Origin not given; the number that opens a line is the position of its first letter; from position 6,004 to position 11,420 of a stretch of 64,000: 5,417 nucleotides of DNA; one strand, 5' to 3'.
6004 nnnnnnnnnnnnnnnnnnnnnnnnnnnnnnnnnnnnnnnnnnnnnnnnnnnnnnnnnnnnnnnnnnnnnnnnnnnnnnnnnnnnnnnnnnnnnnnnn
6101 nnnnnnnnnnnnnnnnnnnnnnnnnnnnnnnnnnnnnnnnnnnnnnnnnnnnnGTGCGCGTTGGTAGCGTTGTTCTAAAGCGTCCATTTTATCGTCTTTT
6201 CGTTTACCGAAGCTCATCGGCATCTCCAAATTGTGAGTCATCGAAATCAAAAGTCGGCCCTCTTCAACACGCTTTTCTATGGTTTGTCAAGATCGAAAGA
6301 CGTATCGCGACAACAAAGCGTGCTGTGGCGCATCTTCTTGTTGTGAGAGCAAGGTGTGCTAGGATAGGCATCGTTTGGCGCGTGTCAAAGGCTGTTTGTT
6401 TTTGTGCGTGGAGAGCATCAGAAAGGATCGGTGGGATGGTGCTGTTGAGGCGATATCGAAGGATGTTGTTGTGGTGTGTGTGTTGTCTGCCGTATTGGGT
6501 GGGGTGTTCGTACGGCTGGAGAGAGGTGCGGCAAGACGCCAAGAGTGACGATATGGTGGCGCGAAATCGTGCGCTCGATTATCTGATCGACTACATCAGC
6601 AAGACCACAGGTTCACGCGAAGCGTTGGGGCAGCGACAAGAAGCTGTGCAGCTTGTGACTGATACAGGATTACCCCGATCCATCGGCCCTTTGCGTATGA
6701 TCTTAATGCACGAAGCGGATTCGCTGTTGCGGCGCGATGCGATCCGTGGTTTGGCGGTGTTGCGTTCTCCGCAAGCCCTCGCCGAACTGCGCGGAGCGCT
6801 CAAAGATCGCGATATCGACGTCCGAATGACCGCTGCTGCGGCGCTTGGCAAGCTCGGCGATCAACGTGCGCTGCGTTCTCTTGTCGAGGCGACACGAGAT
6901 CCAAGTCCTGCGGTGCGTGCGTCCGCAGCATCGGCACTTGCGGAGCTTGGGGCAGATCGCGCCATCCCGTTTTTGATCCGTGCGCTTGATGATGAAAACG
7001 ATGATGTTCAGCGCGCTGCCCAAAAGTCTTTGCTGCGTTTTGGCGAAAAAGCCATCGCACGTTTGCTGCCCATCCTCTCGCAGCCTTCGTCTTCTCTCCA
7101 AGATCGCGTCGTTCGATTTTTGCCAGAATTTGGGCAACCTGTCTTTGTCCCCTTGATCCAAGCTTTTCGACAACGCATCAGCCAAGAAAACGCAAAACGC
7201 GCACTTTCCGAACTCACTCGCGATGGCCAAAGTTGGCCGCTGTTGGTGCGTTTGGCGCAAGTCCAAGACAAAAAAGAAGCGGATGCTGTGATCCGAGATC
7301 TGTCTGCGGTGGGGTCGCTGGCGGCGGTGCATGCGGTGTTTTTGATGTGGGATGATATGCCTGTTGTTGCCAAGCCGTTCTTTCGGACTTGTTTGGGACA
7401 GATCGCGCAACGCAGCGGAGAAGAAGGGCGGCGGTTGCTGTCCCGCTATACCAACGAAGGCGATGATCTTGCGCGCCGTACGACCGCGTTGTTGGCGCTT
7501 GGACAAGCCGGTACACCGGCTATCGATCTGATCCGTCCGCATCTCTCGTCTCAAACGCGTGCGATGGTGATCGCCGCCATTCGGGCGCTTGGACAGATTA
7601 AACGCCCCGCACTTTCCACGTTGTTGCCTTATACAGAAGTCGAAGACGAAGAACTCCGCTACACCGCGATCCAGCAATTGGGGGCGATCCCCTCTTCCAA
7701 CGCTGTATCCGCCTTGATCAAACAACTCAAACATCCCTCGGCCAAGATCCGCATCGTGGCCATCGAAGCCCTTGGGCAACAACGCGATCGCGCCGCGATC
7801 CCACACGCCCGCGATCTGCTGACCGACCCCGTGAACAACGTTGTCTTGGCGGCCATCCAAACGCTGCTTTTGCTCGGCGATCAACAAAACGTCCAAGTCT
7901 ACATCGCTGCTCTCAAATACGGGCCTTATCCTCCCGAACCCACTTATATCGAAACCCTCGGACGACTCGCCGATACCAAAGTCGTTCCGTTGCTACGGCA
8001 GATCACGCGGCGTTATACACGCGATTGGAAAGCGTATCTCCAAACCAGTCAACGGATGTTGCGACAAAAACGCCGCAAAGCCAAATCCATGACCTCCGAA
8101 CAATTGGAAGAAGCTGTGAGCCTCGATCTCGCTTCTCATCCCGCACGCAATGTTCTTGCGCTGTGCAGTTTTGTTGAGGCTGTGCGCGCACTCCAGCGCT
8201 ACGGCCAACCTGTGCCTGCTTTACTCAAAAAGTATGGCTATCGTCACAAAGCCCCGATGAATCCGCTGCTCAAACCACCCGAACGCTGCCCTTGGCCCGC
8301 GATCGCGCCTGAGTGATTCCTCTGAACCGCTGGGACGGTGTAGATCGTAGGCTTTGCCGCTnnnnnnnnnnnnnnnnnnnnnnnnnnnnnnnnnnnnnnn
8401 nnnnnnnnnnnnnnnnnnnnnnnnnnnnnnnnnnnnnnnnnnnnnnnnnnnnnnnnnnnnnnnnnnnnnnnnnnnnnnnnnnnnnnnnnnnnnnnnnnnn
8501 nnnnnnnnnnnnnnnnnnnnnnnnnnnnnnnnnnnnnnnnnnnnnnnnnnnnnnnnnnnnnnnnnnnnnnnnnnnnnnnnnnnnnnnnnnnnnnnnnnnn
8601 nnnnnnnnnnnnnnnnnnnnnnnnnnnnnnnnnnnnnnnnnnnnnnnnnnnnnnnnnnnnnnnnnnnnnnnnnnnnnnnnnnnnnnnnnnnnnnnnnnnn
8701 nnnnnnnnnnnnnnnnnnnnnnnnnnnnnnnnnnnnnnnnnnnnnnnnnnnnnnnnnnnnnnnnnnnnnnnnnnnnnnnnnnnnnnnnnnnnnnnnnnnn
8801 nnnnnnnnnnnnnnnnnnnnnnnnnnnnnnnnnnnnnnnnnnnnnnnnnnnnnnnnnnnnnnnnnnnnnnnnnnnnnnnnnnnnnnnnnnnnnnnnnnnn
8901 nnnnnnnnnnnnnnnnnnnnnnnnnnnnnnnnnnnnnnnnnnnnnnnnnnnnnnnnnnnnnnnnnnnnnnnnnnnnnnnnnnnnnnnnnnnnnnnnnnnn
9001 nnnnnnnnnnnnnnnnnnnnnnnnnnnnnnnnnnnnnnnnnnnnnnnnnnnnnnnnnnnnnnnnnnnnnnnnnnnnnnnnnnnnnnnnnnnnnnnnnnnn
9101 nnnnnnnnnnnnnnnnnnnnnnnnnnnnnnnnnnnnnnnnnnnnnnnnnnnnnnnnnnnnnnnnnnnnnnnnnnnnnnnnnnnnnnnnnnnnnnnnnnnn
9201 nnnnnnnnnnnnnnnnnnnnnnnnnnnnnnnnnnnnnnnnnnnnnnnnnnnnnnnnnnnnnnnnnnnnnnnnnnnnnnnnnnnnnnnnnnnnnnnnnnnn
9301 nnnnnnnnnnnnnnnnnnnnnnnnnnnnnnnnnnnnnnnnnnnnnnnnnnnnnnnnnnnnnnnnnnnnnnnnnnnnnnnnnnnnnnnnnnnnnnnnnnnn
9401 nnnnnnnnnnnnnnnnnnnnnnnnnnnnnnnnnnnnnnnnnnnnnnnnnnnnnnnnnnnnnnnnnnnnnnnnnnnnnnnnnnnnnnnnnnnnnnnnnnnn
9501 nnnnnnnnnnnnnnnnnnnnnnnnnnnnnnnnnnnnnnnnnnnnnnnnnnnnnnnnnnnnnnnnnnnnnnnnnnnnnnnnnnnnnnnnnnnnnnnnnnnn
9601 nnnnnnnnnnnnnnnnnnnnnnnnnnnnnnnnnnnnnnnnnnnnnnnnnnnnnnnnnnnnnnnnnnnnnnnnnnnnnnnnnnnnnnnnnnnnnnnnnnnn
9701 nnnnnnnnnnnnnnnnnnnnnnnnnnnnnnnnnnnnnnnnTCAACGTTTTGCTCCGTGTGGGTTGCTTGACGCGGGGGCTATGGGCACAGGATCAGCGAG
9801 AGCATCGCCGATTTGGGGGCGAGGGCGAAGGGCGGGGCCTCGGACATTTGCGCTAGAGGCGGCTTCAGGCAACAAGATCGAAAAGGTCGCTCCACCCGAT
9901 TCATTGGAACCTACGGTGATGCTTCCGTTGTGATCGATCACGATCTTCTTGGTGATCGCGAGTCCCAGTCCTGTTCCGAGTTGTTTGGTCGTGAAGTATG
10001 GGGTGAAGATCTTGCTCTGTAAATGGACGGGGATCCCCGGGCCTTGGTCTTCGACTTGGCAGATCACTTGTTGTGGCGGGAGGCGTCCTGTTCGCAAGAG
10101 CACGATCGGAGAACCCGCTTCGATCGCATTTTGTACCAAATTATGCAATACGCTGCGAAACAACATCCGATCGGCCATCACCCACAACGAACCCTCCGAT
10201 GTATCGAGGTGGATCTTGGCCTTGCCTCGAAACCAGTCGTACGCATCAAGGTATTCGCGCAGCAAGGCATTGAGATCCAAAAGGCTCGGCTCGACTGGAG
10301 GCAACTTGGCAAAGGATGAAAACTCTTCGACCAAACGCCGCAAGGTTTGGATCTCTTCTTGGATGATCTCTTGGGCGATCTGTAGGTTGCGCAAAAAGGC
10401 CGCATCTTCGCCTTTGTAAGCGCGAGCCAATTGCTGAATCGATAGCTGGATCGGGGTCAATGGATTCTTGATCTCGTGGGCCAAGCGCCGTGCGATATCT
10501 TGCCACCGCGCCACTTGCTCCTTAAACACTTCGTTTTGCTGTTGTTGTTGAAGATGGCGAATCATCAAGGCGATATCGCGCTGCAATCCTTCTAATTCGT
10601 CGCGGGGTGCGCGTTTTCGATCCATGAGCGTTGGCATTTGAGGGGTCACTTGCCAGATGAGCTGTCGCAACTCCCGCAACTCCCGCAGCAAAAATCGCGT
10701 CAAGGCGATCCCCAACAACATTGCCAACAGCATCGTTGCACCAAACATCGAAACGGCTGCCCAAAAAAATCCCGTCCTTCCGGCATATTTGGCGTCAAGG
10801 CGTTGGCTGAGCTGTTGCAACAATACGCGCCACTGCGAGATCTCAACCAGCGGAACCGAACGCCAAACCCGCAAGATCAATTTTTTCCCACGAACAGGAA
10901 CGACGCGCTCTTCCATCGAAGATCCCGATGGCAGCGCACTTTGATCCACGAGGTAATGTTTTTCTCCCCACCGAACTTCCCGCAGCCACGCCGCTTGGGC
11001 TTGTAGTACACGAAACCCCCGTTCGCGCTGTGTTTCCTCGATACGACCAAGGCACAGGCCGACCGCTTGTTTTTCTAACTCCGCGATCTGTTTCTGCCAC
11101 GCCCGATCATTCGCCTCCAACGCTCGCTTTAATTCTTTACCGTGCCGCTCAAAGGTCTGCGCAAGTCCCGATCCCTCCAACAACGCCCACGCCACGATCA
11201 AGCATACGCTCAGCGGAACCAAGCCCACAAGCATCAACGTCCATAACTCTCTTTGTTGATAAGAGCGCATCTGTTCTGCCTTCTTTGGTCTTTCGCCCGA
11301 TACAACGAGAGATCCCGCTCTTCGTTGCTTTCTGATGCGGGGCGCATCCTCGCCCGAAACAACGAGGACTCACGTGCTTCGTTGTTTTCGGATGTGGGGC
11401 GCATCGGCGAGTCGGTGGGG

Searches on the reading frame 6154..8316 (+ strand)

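Call 42: search_protein_families(library=pfam, proteins=[window:6154-8316:+], max_evalue=0.0001)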
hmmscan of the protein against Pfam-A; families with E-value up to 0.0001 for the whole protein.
window:6154-8316:+ (720 aa): 7 families
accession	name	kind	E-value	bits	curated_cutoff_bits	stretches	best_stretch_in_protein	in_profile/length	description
PF13646.12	HEAT_2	-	2.1e-48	163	27.7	5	489-571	3-87/88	HEAT repeats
PF02985.28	HEAT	-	3.9e-21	73.6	23.5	0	241-266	3-28/31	HEAT repeat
PF03130.22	HEAT_PBS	-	5.7e-21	73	20.9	1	254-280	1-27/27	PBS lyase HEAT-like repeat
PF01602.26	Adaptin_N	-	1e-09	38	37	1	191-677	94-424/524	Adaptin N terminal region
PF13513.12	HEAT_EZ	-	1.2e-09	38.9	27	0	204-234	25-55/55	HEAT-like repeat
PF12717.13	Cnd1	-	5.7e-07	30.2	26.4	1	193-294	3-120/162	non-SMC mitotic condensation complex subunit 1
PF00514.29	Arm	-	1.2e-06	28.8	20.6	0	511-541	7-37/41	Armadillo/beta-catenin-like repeat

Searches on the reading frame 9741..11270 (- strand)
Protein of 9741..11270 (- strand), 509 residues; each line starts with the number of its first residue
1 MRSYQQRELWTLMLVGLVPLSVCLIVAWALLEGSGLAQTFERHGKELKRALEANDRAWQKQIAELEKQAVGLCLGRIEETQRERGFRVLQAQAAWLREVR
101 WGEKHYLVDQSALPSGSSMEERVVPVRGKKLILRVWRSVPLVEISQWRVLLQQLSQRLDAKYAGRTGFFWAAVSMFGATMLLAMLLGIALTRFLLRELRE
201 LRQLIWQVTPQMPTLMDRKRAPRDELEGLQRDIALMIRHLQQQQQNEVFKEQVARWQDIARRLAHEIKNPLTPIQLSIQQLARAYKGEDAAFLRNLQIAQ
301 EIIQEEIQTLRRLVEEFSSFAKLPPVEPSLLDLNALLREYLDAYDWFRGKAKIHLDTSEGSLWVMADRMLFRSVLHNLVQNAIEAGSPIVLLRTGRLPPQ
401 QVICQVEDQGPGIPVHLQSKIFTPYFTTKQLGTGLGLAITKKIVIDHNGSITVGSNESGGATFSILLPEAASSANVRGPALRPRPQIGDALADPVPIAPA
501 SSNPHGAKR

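Call 53: search_protein_families(library=pfam, proteins=[window:9741-11270:-], max_evalue=0.0001)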
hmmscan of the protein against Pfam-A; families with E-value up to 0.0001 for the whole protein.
window:9741-11270:- (509 aa): 2 families
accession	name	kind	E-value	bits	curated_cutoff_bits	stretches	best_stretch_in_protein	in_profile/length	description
PF02518.31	HATPase_c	-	3.4e-22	79.4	26.4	1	367-470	2-110/111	Histidine kinase-, DNA gyrase B-, and HSP90-like ATPase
PF00512.31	HisKA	-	9.9e-09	35.6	26.9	1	258-323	4-63/66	His Kinase A (phospho-acceptor) domain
